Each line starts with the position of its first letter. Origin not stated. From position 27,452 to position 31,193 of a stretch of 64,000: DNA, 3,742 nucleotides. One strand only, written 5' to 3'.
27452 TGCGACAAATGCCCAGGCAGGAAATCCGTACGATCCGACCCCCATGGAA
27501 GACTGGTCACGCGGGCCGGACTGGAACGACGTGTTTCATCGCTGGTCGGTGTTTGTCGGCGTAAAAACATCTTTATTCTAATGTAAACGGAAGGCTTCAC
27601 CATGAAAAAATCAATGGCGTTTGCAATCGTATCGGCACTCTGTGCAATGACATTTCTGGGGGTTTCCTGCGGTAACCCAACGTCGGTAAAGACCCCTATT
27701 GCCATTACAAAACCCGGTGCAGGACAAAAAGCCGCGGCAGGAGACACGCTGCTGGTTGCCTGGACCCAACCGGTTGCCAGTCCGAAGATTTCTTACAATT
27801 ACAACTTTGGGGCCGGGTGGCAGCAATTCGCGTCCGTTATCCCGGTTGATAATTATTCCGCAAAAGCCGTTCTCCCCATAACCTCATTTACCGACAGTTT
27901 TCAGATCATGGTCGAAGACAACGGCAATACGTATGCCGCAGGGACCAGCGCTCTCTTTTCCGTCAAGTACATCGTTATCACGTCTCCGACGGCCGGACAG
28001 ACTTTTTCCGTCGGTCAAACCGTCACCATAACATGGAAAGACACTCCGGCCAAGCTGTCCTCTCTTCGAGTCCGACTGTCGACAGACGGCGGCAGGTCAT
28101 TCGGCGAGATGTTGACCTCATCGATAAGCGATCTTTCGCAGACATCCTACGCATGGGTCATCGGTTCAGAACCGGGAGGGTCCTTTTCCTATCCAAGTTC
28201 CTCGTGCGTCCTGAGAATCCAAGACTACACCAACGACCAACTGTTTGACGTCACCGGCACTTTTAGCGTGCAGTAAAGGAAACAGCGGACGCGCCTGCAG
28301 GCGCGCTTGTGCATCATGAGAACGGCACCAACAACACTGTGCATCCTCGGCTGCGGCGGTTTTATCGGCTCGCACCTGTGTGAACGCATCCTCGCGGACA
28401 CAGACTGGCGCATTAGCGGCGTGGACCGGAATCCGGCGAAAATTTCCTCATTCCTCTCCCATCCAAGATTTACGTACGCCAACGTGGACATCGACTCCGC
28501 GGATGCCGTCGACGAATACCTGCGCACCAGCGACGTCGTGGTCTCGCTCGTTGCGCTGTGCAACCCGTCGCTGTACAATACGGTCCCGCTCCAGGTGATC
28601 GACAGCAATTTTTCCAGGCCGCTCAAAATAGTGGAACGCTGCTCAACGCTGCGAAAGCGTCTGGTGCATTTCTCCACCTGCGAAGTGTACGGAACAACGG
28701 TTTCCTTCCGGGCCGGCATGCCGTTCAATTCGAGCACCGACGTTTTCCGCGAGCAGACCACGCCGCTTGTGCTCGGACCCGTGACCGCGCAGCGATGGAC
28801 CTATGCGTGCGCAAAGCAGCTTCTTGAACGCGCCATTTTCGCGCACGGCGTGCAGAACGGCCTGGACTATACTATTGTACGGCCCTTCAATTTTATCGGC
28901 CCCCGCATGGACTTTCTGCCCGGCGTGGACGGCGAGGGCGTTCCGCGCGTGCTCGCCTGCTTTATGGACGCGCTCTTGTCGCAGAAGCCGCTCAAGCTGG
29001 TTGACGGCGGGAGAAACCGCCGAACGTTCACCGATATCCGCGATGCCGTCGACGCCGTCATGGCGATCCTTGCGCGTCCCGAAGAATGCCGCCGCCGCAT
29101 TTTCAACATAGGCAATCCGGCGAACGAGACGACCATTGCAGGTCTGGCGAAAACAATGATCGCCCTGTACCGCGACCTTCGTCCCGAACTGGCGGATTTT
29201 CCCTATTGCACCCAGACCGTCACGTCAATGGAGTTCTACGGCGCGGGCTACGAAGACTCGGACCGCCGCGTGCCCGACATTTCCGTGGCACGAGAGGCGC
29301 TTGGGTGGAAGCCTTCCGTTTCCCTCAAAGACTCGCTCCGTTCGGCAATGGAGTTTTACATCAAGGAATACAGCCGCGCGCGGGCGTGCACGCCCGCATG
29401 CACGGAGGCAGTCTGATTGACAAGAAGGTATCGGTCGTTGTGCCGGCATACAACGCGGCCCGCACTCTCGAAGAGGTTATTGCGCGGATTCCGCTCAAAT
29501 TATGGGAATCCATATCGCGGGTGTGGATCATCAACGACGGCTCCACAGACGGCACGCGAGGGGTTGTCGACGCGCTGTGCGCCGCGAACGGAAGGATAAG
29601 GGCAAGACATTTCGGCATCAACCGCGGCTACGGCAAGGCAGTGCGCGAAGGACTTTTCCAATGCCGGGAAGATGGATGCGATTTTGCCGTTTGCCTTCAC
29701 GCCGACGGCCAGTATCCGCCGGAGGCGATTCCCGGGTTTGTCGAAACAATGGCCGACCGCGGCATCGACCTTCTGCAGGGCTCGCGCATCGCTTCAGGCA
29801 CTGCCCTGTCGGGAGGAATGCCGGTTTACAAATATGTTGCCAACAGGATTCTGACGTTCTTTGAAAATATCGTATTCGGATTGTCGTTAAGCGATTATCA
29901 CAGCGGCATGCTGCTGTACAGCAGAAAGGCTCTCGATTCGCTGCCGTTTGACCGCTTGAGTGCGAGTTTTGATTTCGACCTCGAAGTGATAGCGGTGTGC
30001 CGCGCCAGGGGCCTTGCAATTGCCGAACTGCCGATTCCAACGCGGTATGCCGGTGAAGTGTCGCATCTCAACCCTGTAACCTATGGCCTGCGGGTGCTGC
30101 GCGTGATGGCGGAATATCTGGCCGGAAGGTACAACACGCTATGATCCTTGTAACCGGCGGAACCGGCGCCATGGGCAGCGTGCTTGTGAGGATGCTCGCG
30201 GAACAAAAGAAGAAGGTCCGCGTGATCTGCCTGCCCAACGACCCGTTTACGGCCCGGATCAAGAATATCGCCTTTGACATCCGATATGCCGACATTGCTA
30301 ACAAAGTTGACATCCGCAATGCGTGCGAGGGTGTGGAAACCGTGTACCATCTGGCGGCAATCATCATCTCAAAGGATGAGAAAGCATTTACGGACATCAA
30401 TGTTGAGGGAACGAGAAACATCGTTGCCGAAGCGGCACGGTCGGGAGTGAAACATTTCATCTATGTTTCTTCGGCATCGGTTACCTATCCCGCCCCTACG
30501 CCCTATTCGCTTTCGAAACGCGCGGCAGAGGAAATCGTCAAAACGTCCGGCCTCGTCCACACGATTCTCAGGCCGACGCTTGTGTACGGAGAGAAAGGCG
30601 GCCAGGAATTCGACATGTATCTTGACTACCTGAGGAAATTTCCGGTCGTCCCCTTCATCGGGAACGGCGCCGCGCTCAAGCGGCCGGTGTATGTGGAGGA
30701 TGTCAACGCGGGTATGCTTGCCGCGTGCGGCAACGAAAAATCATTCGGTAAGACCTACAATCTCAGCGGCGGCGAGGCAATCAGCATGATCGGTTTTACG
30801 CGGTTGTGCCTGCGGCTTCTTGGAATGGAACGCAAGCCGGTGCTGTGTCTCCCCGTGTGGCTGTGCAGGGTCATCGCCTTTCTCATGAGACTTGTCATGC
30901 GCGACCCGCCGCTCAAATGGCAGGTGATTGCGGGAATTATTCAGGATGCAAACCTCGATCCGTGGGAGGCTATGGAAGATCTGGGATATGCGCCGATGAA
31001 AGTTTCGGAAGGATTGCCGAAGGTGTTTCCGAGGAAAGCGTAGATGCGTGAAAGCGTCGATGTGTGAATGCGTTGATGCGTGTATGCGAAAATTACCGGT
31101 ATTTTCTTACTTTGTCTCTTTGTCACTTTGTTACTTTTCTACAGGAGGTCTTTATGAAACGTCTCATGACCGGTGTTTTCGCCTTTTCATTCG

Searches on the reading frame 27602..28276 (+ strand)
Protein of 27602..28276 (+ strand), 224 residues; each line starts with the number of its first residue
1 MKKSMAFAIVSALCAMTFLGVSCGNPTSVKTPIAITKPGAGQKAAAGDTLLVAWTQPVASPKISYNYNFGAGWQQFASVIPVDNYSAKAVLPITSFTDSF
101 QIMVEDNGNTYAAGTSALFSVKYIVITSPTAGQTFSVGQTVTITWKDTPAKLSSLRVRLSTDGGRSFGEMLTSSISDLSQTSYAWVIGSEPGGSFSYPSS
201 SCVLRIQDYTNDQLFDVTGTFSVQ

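Call 73: search_protein_families(library=pfam, proteins=[window:27602-28276:+], max_evalue=0.001)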
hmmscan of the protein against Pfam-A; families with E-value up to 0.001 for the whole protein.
window:27602-28276:+ (224 aa): 2 families
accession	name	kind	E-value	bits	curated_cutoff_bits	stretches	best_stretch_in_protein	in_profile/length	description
PF10342.15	Kre9_KNH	-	9.4e-06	26.7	24.6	1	128-194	1-68/94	Kre9/KNH-like N-terminal Ig-like domain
PF17957.7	Big_7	-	0.00015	22.7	24.1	0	124-188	3-59/70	Bacterial Ig domain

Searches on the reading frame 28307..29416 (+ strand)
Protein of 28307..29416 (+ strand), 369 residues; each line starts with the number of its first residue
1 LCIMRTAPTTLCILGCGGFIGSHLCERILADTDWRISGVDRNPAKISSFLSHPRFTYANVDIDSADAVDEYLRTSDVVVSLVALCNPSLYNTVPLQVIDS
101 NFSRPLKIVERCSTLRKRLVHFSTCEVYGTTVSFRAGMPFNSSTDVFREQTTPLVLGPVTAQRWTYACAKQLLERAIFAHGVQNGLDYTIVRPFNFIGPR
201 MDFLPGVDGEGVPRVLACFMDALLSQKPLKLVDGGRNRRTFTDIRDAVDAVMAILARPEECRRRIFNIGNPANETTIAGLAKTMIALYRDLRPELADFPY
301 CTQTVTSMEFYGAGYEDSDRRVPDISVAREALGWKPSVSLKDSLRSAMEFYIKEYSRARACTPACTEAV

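Call 73: search_protein_families(library=pfam, proteins=[window:28307-29416:+], max_evalue=0.001)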
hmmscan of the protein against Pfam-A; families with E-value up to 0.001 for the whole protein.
window:28307-29416:+ (369 aa): 7 families
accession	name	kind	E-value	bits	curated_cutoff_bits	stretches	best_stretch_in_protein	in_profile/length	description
PF01370.27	Epimerase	-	1.9e-41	142.5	20.9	1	12-269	2-240/240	NAD dependent epimerase/dehydratase family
PF16363.11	GDP_Man_Dehyd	-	9.9e-22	78.3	27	1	13-345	2-330/332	GDP-mannose 4,6 dehydratase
PF13460.12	NAD_binding_10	-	1.4e-09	38.6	27.2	1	15-194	1-144/184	NAD(P)H-binding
PF03435.24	Sacchrp_dh_NADP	-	3.8e-07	30.9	25.1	1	12-82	2-76/129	Saccharopine dehydrogenase NADP binding domain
PF01073.25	3Beta_HSD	-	4.8e-07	29.5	22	1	13-130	2-122/280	3-beta hydroxysteroid dehydrogenase/isomerase family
PF04321.23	RmlD_sub_bind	-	0.00033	20.3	27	1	11-131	3-108/287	RmlD substrate binding domain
PF02719.21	Polysacc_synt_2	-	0.00086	19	20.2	0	12-123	2-127/293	Polysaccharide biosynthesis protein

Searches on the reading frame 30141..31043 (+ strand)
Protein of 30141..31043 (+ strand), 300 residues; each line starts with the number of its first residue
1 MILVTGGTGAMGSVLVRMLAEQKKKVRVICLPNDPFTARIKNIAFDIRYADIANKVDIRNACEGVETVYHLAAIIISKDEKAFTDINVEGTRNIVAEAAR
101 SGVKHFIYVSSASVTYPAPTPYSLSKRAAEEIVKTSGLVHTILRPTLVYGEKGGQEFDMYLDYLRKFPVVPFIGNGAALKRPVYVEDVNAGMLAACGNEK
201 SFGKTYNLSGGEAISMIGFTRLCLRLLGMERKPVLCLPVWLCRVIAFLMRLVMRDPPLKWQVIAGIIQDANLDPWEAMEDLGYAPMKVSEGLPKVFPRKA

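Call 73: search_protein_families(library=pfam, proteins=[window:30141-31043:+], max_evalue=0.001)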
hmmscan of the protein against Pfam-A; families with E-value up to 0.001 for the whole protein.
window:30141-31043:+ (300 aa): 8 families
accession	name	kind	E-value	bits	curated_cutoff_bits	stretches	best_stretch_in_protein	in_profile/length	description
PF01073.25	3Beta_HSD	-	4.5e-28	98.5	22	1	3-238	1-279/280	3-beta hydroxysteroid dehydrogenase/isomerase family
PF01370.27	Epimerase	-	5.7e-27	95.1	20.9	1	2-208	1-239/240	NAD dependent epimerase/dehydratase family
PF13460.12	NAD_binding_10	-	1.5e-18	67.7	27.2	1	6-153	1-151/184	NAD(P)H-binding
PF07993.18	NAD_binding_4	-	7.3e-16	58.5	20.1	1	54-115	78-140/258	Male sterility protein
PF04321.23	RmlD_sub_bind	-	1.8e-13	50.7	27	1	2-234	3-238/287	RmlD substrate binding domain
PF16363.11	GDP_Man_Dehyd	-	1.8e-12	47.8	27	1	3-221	1-260/332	GDP-mannose 4,6 dehydratase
PF02719.21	Polysacc_synt_2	-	5.2e-12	46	20.2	1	2-134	1-150/293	Polysaccharide biosynthesis protein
PF05368.20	NmrA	-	5.9e-11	43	27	1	2-111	5-107/298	NmrA-like family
